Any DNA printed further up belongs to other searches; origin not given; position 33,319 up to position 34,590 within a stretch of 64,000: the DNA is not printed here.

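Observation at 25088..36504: Autotransporter operon with its own complete ADP-heptose pathway and two TPR-GT9 fusion proteins: candidate dedicated protein-heptosylation system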

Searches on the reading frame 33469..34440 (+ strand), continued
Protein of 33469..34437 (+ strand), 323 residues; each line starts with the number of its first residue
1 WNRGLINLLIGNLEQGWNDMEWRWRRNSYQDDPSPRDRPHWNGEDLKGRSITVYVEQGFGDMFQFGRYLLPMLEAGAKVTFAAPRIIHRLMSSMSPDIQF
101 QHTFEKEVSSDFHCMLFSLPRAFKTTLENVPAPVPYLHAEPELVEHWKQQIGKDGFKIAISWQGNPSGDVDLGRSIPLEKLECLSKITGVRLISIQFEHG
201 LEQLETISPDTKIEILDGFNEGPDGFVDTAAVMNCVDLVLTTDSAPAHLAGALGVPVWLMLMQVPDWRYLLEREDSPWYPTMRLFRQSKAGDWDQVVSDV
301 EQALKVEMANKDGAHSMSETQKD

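Call 25: search_solved_structures(query=A1, max_evalue=1, show_alignments=2)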
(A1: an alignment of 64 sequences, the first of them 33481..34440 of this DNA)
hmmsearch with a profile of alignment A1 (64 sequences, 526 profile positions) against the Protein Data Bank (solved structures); distinct sequences matched with E-value up to 1: 484 (the best 60 are shown).
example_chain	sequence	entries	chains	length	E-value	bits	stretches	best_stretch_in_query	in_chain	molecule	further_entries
9qhb_A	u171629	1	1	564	1.1e-123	417.3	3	11-222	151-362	Engineered tetratricopeptide repeat protein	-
7yea_A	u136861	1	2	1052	5.8e-91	309.3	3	53-234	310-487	UDP-N-acetylglucosamine--peptide N-acetylglucosaminyltransferase 110 kDa subunit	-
7yeh_B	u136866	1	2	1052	3e-88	300.3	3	6-215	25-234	UDP-N-acetylglucosamine--peptide N-acetylglucosaminyltransferase 110 kDa subunit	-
7ntf_A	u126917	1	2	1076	7.7e-82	279.1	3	52-234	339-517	Isoform 1 of UDP-N-acetylglucosamine--peptide N-acetylglucosaminyltransferase 110 kDa subu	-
8bu0_A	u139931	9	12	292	5.1e-72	246.8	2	42-216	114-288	Consensus tetratricopeptide repeat protein | Crystal structure of an 8-repeat consensus TPR superhelix with Zinc. | Monomer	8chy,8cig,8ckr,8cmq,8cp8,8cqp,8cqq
9qhc_A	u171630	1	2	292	2.4e-69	237.9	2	37-216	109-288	Engineered tetratricopeptide repeat protein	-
1w3b_A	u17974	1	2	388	7.4e-64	219.8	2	7-215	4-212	UDP-N-ACETYLGLUCOSAMINE--PEPTIDE N-ACETYLGLUCOSAMINYLTRANSFERASE 110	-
6eou_A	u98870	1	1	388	1.3e-63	219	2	7-215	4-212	UDP-N-acetylglucosamine--peptide N-acetylglucosaminyltransferase 110 kDa subunit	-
7y4i_A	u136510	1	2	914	5.5e-55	190.5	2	6-220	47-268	Probable UDP-N-acetylglucosamine--peptide N-acetylglucosaminyltransferase SPINDLY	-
8dtf_A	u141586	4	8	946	6.3e-55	190.3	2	6-220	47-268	Probable UDP-N-acetylglucosamine--peptide N-acetylglucosaminyltransferase SPINDLY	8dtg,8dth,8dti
7qdr_B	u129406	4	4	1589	2e-44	155.7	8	37-219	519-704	Tetratricopeptide repeat protein 37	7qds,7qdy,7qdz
9g8o_B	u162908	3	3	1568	2.2e-44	155.5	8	37-219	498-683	Superkiller complex protein 3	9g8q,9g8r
8sxe_C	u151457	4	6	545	5.8e-41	144.3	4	7-214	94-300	TPR repeat-containing protein PA4667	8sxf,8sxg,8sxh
7kdt_A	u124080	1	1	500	7.5e-36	127.4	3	8-218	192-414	Mitochondrial import receptor subunit TOM70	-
9pkq_A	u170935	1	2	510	9.2e-36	127.1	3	8-218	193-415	Mitochondrial import receptor subunit TOM70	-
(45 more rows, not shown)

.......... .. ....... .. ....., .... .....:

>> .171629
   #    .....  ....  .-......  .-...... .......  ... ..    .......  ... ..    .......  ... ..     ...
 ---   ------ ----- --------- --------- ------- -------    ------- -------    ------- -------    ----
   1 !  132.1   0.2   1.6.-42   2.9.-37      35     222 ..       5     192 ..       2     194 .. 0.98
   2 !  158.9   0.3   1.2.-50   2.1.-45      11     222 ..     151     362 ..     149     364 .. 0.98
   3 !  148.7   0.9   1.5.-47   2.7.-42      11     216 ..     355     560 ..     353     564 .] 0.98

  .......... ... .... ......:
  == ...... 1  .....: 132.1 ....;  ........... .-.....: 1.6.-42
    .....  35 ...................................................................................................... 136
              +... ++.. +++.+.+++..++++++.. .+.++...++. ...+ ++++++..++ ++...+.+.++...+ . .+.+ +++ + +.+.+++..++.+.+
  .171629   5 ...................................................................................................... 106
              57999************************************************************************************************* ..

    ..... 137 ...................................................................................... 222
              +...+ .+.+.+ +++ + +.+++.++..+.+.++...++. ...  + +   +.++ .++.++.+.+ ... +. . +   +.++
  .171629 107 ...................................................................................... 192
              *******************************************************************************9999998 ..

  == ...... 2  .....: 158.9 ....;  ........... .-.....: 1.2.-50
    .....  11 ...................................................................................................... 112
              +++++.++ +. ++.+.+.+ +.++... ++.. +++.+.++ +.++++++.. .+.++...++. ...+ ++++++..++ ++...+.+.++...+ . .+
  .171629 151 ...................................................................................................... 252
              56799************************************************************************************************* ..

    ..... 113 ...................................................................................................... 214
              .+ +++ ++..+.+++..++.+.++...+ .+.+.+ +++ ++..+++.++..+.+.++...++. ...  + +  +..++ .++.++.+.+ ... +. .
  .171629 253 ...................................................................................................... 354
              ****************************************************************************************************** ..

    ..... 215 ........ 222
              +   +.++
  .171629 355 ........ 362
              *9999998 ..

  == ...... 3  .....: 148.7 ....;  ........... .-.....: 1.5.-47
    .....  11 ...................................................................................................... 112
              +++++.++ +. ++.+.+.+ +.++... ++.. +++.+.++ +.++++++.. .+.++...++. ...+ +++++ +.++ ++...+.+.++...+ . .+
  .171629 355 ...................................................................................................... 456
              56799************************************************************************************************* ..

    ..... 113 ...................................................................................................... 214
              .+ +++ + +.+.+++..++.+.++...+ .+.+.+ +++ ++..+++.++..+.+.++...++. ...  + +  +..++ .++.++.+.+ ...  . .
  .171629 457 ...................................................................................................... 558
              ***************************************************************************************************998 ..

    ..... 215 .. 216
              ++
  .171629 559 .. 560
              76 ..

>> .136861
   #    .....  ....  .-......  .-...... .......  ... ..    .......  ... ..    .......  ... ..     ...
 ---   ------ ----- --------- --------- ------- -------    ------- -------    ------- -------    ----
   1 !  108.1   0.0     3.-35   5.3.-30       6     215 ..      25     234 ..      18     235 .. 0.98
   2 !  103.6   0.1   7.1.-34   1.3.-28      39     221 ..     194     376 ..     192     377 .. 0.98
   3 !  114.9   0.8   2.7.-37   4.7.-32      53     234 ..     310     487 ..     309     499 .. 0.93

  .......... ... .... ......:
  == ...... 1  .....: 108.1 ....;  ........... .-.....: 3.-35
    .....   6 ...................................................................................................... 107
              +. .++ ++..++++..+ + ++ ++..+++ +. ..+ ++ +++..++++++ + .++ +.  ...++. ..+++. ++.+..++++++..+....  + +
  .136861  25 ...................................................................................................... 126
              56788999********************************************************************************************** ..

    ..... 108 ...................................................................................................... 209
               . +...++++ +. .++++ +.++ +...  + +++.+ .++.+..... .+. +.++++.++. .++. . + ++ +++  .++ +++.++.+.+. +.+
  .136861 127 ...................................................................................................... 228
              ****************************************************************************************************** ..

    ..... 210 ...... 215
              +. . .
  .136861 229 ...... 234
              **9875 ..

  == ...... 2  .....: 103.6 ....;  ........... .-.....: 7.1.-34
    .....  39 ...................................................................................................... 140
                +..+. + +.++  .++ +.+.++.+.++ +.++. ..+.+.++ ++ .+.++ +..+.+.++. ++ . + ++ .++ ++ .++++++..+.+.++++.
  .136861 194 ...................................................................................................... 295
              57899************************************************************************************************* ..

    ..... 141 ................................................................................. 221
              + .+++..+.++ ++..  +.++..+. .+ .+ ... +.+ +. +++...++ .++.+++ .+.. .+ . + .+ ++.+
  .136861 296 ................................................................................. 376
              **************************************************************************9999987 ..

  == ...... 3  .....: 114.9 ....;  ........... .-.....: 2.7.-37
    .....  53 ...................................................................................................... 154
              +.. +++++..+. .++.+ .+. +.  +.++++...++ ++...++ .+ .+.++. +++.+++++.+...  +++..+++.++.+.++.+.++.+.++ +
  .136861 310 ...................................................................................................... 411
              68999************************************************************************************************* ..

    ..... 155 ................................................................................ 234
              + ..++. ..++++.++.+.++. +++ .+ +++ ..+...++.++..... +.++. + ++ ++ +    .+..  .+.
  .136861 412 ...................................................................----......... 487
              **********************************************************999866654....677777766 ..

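Call 27: search_solved_structures(query=A2, max_evalue=10, show_alignments=3)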
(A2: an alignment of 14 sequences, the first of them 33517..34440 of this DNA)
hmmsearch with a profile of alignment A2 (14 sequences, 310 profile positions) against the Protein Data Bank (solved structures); distinct sequences matched with E-value up to 10: 1.
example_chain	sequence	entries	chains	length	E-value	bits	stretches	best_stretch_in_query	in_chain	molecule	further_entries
3tov_A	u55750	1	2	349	0.38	13.4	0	41-100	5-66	Glycosyl transferase family 9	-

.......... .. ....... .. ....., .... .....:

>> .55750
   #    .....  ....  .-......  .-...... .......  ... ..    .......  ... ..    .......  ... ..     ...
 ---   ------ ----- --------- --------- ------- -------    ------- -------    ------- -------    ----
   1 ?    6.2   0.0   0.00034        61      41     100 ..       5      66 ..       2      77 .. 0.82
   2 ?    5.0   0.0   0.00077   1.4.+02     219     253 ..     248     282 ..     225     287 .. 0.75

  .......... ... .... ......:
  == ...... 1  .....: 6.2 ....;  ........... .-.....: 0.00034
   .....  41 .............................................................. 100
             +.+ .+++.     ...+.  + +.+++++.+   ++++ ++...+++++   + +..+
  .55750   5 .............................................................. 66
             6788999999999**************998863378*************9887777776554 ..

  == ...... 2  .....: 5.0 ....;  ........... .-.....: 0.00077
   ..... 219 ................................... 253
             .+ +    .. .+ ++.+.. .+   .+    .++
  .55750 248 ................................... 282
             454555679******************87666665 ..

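Call 35: predict_structure(alignment_id=A1)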
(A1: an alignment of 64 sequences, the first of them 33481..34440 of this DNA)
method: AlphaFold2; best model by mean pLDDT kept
length: 319 residues; sequences in the alignment: 64
mean_pLDDT: 93.6   pTM: 0.92
mean pLDDT of the five models: 93.6, 93.3, 92.9, 92.3, 92.0
residues with pLDDT >= 90: 267; 70-90: 45; 50-70: 7; < 50: 0
segments of 3 or more residues with pLDDT < 50: none
pLDDT, mean of each block of 10 residues (from residue 1): 94 91 71 85 97 92 97 97 97 93 85 95 93 98 98 97 83 97 98 95 96 94 97 97 98 97 93 97 96 98 95 82
secondary structure, 60 per line:
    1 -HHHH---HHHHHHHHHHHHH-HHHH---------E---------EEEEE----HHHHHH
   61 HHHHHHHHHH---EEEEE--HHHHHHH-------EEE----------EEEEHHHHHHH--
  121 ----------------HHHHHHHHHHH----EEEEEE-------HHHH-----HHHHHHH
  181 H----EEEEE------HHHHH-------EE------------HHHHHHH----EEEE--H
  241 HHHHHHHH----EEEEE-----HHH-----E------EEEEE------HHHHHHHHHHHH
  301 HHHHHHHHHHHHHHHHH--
elements in order: H2-5 H9-21 H23-26 E46-50 H55-70 E74-78 H81-87 E95-97 E108-111 H112-118 H137-147 E152-157 H165-168 H174-181 E186-190 H197-201 H223-229 E234-237 H240-248 E253-257 E278-282 H289-317

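Call 39: fold_search(model_id=the predicted structure, library=pdb)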
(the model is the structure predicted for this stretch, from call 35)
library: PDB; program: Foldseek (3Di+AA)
matches with E <= 10: 1521; with E <= 0.001: 48
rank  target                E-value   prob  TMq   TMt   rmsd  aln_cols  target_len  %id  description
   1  3tov_B                2.0e-07  1.00  0.56  0.52   7.1       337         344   14  The crystal structure of the glycosyl transferase family 9 from Veillonella parvula DSM 2008 (released 2011-09-21)
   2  3tov_A                2.4e-07  1.00  0.56  0.52   6.2       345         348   14  The crystal structure of the glycosyl transferase family 9 from Veillonella parvula DSM 2008 (released 2011-09-21)
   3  4rap_B                4.5e-06  1.00  0.53  0.45   5.7       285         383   14  Crystal structure of bacterial iron-containing dodecameric glycosyltransferase TibC from enterotoxigenic E.coli H10407 (released 2014-10-29)
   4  2h1h_A                4.5e-06  1.00  0.53  0.53   6.7       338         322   12  E. coli heptosyltransferase WaaC with ADP-2-deoxy-2-fluoro heptose (released 2007-05-22)
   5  1psw                  4.8e-06  1.00  0.57  0.55   5.6       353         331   14  Structure of E. coli ADP-heptose lps heptosyltransferase II (released 2003-07-08)
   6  6dfe_B                5.1e-06  1.00  0.52  0.51   7.0       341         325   11  The structure of a ternary complex of E. coli WaaC (released 2018-09-05)
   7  4rap_F                6.0e-06  1.00  0.51  0.43   6.3       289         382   12  Crystal structure of bacterial iron-containing dodecameric glycosyltransferase TibC from enterotoxigenic E.coli H10407 (released 2014-10-29)
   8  4rap_J                7.5e-06  1.00  0.50  0.42   7.3       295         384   12  Crystal structure of bacterial iron-containing dodecameric glycosyltransferase TibC from enterotoxigenic E.coli H10407 (released 2014-10-29)
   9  4rb4_A                8.4e-06  1.00  0.50  0.43   6.3       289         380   12  Crystal structure of dodecameric iron-containing heptosyltransferase TibC in complex with ADP-D-beta-D-heptose at 3.9  (released 2014-11-05)
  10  4rap_D                8.4e-06  1.00  0.50  0.43   5.9       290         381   13  Crystal structure of bacterial iron-containing dodecameric glycosyltransferase TibC from enterotoxigenic E.coli H10407 (released 2014-10-29)
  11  2gt1_B                9.4e-06  1.00  0.46  0.48   7.6       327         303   12  E. coli heptosyltransferase WaaC. (released 2007-05-01)
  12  4rap_G                1.3e-05  1.00  0.52  0.44   5.7       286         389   14  Crystal structure of bacterial iron-containing dodecameric glycosyltransferase TibC from enterotoxigenic E.coli H10407 (released 2014-10-29)
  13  4rap_L                2.1e-05  1.00  0.51  0.45   5.5       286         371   14  Crystal structure of bacterial iron-containing dodecameric glycosyltransferase TibC from enterotoxigenic E.coli H10407 (released 2014-10-29)
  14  2h1f_A                2.1e-05  1.00  0.50  0.50   7.4       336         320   12  E. coli heptosyltransferase WaaC with ADP (released 2007-05-22)
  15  2gt1_A                2.3e-05  1.00  0.52  0.51   6.8       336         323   12  E. coli heptosyltransferase WaaC. (released 2007-05-01)
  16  4rap_E                2.6e-05  1.00  0.52  0.43   6.0       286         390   14  Crystal structure of bacterial iron-containing dodecameric glycosyltransferase TibC from enterotoxigenic E.coli H10407 (released 2014-10-29)
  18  4rb4_D                2.9e-05  1.00  0.48  0.41   6.4       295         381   12  Crystal structure of dodecameric iron-containing heptosyltransferase TibC in complex with ADP-D-beta-D-heptose at 3.9  (released 2014-11-05)
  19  4rb4_C                3.1e-05  1.00  0.50  0.42   6.4       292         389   13  Crystal structure of dodecameric iron-containing heptosyltransferase TibC in complex with ADP-D-beta-D-heptose at 3.9  (released 2014-11-05)
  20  4rb4_G                3.5e-05  1.00  0.48  0.40   6.8       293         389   12  Crystal structure of dodecameric iron-containing heptosyltransferase TibC in complex with ADP-D-beta-D-heptose at 3.9  (released 2014-11-05)
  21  4rap_C                3.7e-05  1.00  0.52  0.44   5.5       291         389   14  Crystal structure of bacterial iron-containing dodecameric glycosyltransferase TibC from enterotoxigenic E.coli H10407 (released 2014-10-29)
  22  4rap_H                4.1e-05  1.00  0.53  0.45   5.2       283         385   14  Crystal structure of bacterial iron-containing dodecameric glycosyltransferase TibC from enterotoxigenic E.coli H10407 (released 2014-10-29)
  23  4rap_A                4.6e-05  1.00  0.49  0.42   7.4       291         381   13  Crystal structure of bacterial iron-containing dodecameric glycosyltransferase TibC from enterotoxigenic E.coli H10407 (released 2014-10-29)
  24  4rb4_F                5.4e-05  1.00  0.50  0.43   6.3       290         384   12  Crystal structure of dodecameric iron-containing heptosyltransferase TibC in complex with ADP-D-beta-D-heptose at 3.9  (released 2014-11-05)
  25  4rb4_E                5.4e-05  1.00  0.48  0.40   6.5       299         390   13  Crystal structure of dodecameric iron-containing heptosyltransferase TibC in complex with ADP-D-beta-D-heptose at 3.9  (released 2014-11-05)
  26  4rb4_H                5.4e-05  1.00  0.48  0.41   6.6       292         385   12  Crystal structure of dodecameric iron-containing heptosyltransferase TibC in complex with ADP-D-beta-D-heptose at 3.9  (released 2014-11-05)
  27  4rb4_K                5.4e-05  1.00  0.46  0.38   6.8       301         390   12  Crystal structure of dodecameric iron-containing heptosyltransferase TibC in complex with ADP-D-beta-D-heptose at 3.9  (released 2014-11-05)
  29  4rb4_B                7.2e-05  1.00  0.50  0.42   6.4       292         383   12  Crystal structure of dodecameric iron-containing heptosyltransferase TibC in complex with ADP-D-beta-D-heptose at 3.9  (released 2014-11-05)
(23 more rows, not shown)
